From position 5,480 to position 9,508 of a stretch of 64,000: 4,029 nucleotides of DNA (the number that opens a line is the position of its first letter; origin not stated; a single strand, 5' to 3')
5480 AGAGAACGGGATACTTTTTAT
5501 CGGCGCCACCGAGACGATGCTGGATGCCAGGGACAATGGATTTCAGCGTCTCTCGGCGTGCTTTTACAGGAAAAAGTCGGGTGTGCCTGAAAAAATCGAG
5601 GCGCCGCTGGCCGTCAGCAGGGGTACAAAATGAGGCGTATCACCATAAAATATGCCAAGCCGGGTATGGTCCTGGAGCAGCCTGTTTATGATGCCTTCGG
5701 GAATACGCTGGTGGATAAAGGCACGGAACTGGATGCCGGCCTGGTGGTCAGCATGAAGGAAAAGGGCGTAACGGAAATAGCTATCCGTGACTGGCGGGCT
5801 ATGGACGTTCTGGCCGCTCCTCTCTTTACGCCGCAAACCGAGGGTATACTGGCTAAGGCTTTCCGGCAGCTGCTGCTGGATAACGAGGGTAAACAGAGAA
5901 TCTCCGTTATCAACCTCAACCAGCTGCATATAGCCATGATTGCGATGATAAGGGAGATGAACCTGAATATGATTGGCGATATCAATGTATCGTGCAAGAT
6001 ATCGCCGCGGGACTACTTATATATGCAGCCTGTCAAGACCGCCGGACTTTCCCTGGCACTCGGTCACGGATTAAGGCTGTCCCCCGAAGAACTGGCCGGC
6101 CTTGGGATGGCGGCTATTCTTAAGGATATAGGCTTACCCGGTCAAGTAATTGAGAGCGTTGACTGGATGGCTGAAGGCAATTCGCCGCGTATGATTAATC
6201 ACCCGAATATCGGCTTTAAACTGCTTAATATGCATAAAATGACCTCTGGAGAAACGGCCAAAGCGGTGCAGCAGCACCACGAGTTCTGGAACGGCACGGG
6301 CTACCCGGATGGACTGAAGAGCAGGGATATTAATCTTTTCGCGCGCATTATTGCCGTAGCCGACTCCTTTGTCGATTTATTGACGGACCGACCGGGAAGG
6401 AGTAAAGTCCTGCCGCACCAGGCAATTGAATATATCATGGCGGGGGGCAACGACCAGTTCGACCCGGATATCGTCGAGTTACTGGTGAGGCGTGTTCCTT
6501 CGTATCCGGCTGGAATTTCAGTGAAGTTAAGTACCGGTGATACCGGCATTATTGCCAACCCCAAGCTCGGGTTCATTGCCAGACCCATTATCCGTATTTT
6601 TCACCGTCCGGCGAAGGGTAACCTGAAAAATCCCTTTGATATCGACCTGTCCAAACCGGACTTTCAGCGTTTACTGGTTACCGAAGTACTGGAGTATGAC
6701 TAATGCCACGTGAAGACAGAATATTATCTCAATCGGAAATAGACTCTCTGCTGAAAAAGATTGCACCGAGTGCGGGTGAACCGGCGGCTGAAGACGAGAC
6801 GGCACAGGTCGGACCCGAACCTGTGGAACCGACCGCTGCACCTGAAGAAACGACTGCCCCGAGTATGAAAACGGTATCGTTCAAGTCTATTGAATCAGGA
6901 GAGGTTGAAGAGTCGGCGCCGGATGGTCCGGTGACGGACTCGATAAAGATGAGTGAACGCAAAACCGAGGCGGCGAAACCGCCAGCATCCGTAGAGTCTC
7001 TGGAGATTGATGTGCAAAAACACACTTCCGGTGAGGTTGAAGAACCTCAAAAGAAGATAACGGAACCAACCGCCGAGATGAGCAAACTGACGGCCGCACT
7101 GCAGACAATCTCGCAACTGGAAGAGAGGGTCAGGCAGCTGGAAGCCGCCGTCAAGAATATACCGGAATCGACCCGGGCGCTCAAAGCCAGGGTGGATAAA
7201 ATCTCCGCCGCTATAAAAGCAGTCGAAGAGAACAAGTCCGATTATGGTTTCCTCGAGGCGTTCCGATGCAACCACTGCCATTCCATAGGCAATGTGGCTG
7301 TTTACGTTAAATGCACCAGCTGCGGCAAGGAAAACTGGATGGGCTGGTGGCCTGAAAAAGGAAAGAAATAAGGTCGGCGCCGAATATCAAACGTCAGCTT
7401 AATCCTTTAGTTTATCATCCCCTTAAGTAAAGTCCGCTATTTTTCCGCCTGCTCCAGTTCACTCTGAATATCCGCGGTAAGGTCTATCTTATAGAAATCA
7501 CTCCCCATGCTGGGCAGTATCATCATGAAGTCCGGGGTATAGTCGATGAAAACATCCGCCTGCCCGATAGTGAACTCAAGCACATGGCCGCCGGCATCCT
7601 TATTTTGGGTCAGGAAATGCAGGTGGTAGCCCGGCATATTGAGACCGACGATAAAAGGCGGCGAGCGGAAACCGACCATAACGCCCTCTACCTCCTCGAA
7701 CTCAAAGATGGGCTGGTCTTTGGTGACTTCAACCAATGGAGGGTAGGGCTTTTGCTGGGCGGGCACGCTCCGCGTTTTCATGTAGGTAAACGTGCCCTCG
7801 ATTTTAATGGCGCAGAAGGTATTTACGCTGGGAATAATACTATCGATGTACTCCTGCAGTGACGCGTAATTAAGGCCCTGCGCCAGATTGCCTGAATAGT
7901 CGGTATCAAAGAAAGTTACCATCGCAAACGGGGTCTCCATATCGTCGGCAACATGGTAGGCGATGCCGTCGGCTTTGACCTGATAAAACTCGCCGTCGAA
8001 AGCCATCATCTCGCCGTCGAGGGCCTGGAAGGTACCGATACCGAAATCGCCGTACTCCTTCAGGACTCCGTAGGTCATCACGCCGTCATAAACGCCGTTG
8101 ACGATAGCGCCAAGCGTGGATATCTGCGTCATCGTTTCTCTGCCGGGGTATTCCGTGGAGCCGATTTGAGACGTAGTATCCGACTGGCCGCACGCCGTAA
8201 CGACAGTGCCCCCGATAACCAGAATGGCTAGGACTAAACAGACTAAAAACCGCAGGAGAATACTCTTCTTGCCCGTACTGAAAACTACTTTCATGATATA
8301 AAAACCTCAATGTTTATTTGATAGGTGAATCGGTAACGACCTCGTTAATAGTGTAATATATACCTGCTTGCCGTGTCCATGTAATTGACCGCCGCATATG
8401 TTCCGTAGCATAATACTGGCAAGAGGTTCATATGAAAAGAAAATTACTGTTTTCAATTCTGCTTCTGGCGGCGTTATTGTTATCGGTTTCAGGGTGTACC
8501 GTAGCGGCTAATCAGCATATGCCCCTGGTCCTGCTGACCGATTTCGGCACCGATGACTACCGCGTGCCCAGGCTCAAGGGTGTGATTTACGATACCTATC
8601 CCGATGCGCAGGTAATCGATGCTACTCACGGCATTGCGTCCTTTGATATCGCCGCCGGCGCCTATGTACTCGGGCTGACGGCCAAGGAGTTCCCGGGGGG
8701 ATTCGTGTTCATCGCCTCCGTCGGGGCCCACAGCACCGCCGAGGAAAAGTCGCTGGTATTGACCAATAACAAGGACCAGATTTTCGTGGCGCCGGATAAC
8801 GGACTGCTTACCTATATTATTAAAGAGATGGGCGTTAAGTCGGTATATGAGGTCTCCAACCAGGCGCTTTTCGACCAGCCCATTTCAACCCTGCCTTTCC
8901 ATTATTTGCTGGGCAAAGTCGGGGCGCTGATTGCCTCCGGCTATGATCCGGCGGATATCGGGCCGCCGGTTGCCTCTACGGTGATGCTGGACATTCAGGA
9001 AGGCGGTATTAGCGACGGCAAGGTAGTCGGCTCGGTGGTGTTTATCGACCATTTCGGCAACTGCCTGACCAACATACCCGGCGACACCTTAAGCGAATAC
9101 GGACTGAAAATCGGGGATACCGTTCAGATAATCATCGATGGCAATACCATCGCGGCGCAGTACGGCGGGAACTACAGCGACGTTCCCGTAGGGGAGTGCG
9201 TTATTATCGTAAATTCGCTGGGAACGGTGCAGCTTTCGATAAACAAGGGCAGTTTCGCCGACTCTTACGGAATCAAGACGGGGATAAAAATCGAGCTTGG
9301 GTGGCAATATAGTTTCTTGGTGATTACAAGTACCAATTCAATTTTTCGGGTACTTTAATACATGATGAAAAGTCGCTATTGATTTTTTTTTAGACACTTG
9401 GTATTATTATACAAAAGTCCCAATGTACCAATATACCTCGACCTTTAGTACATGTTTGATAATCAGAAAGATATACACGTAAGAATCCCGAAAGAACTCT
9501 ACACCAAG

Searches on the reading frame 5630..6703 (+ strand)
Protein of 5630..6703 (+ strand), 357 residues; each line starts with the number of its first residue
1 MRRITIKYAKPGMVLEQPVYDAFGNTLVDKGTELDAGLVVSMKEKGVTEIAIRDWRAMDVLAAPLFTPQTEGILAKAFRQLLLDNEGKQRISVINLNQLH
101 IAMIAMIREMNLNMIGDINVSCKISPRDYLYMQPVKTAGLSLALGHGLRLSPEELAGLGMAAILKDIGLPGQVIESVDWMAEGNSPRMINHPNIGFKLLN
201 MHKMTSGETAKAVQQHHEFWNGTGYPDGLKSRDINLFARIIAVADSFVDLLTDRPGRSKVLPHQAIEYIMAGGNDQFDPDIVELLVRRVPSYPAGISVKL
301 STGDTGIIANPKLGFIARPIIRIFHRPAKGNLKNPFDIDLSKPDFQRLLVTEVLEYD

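Call 34: search_protein_families(library=pfam, proteins=[window:5630-6703:+], max_evalue=0.00001)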
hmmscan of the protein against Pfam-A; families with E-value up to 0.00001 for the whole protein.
window:5630-6703:+ (357 aa): 2 families
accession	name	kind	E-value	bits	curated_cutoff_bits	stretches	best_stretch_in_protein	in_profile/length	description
PF13487.12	HD_5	-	8.5e-23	81.4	27.2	1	135-281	19-170/170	HD domain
PF01966.28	HD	-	2.1e-06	28.4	22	1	137-247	8-113/116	HD domain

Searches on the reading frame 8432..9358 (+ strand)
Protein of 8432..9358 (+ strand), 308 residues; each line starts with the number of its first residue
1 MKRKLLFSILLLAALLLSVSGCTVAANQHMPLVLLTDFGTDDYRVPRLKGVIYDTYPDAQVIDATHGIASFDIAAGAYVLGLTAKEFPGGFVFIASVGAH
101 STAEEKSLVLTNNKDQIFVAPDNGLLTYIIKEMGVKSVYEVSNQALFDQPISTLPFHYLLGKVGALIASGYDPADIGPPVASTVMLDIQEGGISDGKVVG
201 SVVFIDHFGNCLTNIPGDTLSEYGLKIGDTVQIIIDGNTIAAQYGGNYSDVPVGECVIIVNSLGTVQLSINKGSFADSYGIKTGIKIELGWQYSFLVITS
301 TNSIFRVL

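Call 35: search_protein_families(library=pfam, proteins=[window:8432-9358:+], max_evalue=0.00001)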
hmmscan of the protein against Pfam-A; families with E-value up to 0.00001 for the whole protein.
window:8432-9358:+ (308 aa): 2 families
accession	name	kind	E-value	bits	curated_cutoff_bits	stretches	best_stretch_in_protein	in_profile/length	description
PF01887.21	SAM_HAT_N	-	1.2e-32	113.2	26.3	1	32-177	1-145/145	SAM hydroxide adenosyltransferase N-terminal domain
PF20257.3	SAM_HAT_C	-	3.6e-23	82.1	25.5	1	200-287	1-83/84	SAM hydroxide adenosyltransferase C-terminal domain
